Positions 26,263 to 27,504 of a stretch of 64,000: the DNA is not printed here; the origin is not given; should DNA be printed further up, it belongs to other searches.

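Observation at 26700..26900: Iteron-like, AT-richer segment embedded in gene 26413-27354: candidate origin of replication inside its initiator gene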

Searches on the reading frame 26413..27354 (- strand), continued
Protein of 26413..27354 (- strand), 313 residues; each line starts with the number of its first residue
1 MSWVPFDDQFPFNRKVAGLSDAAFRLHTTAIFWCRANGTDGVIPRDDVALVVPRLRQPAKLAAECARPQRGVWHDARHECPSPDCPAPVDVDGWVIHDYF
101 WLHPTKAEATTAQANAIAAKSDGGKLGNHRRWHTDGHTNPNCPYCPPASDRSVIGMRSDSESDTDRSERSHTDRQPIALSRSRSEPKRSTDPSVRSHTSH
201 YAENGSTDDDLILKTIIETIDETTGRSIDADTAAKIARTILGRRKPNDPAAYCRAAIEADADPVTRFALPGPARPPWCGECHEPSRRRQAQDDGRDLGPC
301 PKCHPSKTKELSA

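Call 63: find_related_loci(query=A1, collection=genome_contigs, flank=4000)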
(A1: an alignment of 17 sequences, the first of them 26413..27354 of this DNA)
Query A1 (313 aa) in genome_contigs; peptide patterns used: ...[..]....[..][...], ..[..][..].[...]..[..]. (x = any residue, [..] = any of these).
41 stretches matched a pattern; 27 encode a relative of the query (tblastn E <= 1e-3); 27 distinct loci.
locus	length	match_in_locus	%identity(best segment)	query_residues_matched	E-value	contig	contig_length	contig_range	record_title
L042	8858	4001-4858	36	1-305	3e-44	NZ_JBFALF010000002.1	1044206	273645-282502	Nonomuraea sp. NPDC050202 NPDC050202_48_A11.ctg-0002, whole genome shotgun sequence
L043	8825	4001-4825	36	4-305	3e-42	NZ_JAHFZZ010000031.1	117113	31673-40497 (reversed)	Nonomuraea sp. NEAU-A123 Scaffold31, whole genome shotgun sequence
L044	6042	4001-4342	42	1-131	1e-23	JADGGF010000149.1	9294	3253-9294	MAG: Micromonosporaceae bacterium isolate HOG111 NODE_5144_length_9294_cov_9.000109, whole genome shotgun sequence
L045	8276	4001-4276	46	1-107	7e-23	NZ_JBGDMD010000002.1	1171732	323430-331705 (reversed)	Amycolatopsis kentuckyensis strain KC20-1 2, whole genome shotgun sequence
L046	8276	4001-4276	47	1-107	7e-23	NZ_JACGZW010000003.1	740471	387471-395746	Amycolatopsis dendrobii strain DR6-1 3, whole genome shotgun sequence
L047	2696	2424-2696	47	1-94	9e-20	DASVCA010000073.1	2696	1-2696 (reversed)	MAG TPA_asm: Micromonosporaceae bacterium isolate SMAG_U1993 k141_443878, whole genome shotgun sequence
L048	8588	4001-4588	37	3-307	8e-19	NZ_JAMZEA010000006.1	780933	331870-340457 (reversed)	Actinomadura rupiterrae strain DSM 45251 Ga0436938_06, whole genome shotgun sequence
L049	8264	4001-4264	41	1-105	6e-17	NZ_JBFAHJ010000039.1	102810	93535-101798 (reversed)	Nonomuraea sp. NPDC050786 NPDC050786_151_H1.ctg-0039, whole genome shotgun sequence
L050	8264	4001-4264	41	1-105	1e-16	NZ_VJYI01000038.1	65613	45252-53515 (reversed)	Nonomuraea sp. SYSU D8015 Scaffold36_1, whole genome shotgun sequence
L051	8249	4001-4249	42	1-100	4e-16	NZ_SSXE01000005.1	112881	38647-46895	Nonomuraea sp. MG754425 scaffold_4, whole genome shotgun sequence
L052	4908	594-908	38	1-123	5e-14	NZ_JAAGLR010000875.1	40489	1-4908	Streptomyces sp. SID11385 contig-27, whole genome shotgun sequence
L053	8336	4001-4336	43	4-131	1e-22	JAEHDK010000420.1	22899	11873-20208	MAG: Micromonosporaceae bacterium isolate EFPC_2 k127_10420224, whole genome shotgun sequence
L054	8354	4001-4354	33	1-134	3e-13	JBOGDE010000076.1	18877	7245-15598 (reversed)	MAG: Micromonosporaceae bacterium isolate SD8037_metabat2.bin.2_sub NODE_1071_length_18877_cov_3.234720, whole genome sh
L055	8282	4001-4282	35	3-112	2e-11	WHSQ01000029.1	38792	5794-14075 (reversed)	MAG: Actinomycetota bacterium isolate Dino_bin11 NODE_29_length_38792_cov_49.148695, whole genome shotgun sequence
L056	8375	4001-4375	26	3-147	3e-11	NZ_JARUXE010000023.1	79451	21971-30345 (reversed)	Arthrobacter sp. PsM3 NODE_23_length_79451_cov_88.069248, whole genome shotgun sequence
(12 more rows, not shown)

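Call 86: find_related_loci(query=A1, collection=metagenome_contigs, flank=2500)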
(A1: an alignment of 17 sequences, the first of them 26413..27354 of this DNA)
Query A1 (313 aa) in metagenome_contigs; peptide patterns used: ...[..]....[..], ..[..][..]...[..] (x = any residue, [..] = any of these).
281 stretches matched a pattern; 189 encode a relative of the query (tblastn E <= 1e-3); the best 80 are kept; 80 distinct loci.
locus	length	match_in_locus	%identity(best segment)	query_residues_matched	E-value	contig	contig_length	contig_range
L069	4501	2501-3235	49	1-267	4e-72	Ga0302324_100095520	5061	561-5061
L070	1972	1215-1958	49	3-267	2e-70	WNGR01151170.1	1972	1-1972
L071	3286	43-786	49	3-267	3e-68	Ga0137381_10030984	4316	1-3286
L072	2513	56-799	47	1-267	3e-68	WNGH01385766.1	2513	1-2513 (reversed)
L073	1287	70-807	47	3-267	3e-69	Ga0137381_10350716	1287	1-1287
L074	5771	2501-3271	44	1-270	2e-64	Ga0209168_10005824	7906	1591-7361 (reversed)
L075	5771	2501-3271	44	1-270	2e-64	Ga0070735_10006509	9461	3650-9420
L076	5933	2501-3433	44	1-306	4e-64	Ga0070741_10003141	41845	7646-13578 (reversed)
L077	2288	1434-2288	44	1-272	9e-57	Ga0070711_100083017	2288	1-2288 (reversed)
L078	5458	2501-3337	42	4-284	8e-54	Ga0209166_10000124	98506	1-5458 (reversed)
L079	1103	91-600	51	1-181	2e-56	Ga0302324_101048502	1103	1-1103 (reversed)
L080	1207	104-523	52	3-146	7e-43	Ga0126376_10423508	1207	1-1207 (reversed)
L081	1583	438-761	61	1-110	8e-40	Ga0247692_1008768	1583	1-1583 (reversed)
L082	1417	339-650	61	3-108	3e-40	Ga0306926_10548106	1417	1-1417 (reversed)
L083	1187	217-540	61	1-110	2e-40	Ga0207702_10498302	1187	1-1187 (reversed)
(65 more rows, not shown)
